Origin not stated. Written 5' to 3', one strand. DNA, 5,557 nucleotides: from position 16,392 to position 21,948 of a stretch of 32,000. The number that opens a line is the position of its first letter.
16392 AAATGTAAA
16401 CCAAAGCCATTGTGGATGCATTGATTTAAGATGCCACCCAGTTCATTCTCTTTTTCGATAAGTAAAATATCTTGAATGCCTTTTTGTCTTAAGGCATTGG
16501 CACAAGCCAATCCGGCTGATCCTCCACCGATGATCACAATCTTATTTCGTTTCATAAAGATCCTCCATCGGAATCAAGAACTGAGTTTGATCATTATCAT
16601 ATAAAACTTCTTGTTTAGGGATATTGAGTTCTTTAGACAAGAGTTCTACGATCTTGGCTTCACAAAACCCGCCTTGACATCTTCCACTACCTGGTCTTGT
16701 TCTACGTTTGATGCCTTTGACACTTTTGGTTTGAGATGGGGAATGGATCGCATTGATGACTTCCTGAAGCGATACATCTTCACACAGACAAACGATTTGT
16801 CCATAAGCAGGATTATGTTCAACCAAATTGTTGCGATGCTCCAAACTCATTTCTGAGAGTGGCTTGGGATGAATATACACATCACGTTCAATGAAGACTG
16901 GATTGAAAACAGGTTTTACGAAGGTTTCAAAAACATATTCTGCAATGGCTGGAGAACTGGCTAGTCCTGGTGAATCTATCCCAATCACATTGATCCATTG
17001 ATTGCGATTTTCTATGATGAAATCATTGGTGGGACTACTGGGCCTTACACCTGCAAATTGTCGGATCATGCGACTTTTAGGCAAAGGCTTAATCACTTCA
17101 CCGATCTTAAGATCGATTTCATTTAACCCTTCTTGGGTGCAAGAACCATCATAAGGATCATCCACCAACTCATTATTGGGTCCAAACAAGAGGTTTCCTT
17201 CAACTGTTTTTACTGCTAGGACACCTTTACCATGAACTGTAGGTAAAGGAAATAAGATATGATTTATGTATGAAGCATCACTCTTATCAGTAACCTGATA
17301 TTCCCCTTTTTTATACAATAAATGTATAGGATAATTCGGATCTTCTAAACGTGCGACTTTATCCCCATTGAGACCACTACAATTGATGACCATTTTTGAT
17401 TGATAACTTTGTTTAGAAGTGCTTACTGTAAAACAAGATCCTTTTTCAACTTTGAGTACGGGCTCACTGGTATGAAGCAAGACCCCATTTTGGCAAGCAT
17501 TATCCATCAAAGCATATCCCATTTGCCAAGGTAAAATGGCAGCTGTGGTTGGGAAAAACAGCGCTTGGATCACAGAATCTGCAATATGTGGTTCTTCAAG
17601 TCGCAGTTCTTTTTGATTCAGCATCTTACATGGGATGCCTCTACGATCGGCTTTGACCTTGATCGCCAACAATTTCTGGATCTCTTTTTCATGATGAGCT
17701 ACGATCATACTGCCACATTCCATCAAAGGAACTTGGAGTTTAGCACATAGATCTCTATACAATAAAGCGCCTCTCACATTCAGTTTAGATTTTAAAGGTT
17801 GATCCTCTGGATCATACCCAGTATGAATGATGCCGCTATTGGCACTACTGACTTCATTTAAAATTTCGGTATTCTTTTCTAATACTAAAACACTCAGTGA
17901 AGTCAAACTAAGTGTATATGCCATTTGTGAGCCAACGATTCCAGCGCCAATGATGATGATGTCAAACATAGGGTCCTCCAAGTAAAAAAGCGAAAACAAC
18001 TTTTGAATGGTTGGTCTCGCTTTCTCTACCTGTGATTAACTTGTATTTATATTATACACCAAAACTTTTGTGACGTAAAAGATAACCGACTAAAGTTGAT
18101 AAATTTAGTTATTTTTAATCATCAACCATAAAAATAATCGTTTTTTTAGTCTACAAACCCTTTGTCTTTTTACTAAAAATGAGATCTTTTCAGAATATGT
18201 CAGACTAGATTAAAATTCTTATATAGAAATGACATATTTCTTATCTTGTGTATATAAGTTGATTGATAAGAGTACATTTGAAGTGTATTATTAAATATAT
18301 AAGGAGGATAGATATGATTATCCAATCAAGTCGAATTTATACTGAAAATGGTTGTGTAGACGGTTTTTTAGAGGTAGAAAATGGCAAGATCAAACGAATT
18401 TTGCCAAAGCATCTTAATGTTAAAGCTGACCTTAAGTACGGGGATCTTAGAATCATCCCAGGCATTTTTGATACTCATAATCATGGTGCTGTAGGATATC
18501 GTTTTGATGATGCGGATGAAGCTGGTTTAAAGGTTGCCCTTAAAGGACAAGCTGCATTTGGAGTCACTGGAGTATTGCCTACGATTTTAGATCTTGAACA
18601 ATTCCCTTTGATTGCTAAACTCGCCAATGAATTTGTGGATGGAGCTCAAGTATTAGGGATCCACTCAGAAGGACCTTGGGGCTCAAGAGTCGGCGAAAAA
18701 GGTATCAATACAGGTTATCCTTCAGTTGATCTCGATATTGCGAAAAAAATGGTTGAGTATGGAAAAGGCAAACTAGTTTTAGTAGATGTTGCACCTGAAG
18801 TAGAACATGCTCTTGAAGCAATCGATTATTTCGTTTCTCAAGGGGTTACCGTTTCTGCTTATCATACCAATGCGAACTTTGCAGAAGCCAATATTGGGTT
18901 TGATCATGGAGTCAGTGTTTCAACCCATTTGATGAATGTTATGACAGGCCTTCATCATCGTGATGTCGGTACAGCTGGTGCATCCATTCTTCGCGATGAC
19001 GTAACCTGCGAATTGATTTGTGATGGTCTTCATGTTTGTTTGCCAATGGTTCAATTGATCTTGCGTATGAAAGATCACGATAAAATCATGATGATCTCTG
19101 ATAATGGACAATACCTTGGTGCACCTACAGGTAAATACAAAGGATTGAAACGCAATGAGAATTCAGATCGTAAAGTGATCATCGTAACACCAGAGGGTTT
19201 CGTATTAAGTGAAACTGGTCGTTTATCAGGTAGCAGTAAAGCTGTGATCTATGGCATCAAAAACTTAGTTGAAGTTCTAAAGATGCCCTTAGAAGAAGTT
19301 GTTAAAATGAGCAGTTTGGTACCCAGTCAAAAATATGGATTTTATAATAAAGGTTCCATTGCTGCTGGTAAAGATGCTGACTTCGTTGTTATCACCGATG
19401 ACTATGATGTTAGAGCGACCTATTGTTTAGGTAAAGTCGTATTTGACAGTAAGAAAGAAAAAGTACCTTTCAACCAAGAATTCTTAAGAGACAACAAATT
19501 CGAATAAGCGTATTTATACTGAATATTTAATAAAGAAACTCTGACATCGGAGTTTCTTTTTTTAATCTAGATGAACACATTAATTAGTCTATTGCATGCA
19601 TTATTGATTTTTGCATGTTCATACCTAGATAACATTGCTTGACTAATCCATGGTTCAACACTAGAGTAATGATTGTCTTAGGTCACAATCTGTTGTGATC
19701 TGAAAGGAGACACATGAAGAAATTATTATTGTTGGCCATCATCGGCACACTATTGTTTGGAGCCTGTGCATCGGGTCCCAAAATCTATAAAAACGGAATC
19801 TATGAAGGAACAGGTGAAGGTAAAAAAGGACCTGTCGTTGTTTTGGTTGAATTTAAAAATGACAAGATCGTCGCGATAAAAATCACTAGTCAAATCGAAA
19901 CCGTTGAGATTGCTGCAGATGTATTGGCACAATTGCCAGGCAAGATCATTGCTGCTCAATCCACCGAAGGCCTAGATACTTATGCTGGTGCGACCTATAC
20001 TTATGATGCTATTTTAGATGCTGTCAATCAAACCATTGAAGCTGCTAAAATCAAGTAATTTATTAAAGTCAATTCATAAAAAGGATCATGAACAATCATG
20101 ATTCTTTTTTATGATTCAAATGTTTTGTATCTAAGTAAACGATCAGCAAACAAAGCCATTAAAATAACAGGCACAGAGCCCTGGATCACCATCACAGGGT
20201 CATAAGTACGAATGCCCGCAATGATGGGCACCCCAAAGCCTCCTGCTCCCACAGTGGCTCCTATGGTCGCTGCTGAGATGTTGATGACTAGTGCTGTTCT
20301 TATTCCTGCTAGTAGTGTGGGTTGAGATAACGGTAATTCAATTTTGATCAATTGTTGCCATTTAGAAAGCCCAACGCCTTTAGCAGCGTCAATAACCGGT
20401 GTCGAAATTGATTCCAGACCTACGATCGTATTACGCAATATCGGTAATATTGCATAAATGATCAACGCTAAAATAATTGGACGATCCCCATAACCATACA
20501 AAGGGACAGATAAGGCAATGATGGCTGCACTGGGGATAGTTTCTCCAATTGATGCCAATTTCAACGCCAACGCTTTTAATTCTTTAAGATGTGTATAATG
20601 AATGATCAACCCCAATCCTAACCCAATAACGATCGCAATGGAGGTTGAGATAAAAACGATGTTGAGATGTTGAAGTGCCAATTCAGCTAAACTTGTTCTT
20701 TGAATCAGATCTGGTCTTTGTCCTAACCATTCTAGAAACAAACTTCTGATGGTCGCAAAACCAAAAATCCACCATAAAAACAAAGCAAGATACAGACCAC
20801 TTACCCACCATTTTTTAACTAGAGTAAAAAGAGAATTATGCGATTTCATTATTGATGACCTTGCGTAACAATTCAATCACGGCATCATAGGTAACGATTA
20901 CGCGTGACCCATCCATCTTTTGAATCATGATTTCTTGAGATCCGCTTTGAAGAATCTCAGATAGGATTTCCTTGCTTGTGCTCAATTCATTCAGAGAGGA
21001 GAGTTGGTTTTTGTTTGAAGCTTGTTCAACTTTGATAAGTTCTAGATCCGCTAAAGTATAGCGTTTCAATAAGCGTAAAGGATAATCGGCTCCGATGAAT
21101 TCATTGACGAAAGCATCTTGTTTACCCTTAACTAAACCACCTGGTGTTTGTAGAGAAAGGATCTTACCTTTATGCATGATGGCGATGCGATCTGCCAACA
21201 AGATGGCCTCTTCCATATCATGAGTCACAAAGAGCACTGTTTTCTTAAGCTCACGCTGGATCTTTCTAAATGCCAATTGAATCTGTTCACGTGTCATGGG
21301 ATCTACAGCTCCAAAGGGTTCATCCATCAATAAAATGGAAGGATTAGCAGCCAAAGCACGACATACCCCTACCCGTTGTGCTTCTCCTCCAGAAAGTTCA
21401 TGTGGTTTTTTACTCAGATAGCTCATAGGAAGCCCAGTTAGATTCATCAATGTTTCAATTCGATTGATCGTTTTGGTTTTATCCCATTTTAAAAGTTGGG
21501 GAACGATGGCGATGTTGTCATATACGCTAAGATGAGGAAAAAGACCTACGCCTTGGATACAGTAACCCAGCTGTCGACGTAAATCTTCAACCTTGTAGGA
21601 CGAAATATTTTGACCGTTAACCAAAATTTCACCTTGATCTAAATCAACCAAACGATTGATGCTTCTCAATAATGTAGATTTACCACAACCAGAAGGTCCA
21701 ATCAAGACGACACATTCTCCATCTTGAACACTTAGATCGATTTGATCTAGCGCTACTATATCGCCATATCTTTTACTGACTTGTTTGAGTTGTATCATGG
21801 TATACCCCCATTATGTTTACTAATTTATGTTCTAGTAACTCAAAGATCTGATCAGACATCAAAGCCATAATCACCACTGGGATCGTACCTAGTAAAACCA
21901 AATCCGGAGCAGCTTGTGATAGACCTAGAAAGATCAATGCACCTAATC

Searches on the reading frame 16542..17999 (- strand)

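Call 70: search_protein_families(library=pfam, proteins=[window:16542-17999:-], max_evalue=0.00001)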
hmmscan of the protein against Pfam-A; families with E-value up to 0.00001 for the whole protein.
window:16542-17999:- (485 aa): 3 families
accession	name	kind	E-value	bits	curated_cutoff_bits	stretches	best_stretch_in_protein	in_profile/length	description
PF01266.30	DAO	-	3.6e-55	188.4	27.9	1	13-357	1-351/353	FAD dependent oxidoreductase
PF04324.20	Fer2_BFD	-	8e-12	45.8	26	1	402-455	1-49/50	BFD-like [2Fe-2S] binding domain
PF13738.12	Pyr_redox_3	-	1.7e-06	28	30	0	15-46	1-32/305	Pyridine nucleotide-disulphide oxidoreductase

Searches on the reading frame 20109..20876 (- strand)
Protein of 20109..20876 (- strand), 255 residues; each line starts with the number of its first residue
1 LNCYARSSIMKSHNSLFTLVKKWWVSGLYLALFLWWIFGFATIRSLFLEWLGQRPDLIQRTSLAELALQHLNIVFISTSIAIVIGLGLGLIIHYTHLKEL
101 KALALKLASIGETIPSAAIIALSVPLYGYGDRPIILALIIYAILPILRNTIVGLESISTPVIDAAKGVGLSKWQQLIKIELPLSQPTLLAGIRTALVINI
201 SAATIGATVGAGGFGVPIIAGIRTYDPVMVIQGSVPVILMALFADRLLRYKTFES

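Call 70: search_protein_families(library=pfam, proteins=[window:20109-20876:-], max_evalue=0.00001)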
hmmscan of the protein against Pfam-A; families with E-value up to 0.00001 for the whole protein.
window:20109-20876:- (255 aa): 1 family
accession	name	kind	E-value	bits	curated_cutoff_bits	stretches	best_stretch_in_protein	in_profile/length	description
PF00528.27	BPD_transp_1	-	8.6e-20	71.7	26.4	1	85-250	1-177/184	Binding-protein-dependent transport system inner membrane component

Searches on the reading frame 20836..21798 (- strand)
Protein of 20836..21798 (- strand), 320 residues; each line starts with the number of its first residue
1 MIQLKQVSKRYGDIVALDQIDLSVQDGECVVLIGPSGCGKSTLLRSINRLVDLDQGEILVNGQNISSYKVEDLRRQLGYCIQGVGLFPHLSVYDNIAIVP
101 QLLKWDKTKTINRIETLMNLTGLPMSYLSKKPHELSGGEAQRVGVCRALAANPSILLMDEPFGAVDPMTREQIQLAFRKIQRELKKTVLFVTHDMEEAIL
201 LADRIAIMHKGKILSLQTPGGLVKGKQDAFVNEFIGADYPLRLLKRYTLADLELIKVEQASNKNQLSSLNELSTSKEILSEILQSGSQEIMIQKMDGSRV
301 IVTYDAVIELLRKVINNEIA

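Call 70: search_protein_families(library=pfam, proteins=[window:20836-21798:-], max_evalue=0.00001)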
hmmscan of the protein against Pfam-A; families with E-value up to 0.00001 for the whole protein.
window:20836-21798:- (320 aa): 2 families
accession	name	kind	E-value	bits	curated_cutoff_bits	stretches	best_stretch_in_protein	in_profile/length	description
PF00005.33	ABC_tran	-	5.2e-36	124.7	25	1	17-162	1-136/137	ABC transporter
PF13304.12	AAA_21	-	6.8e-07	30.1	27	0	30-63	2-37/304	AAA domain, putative AbiEii toxin, Type IV TA system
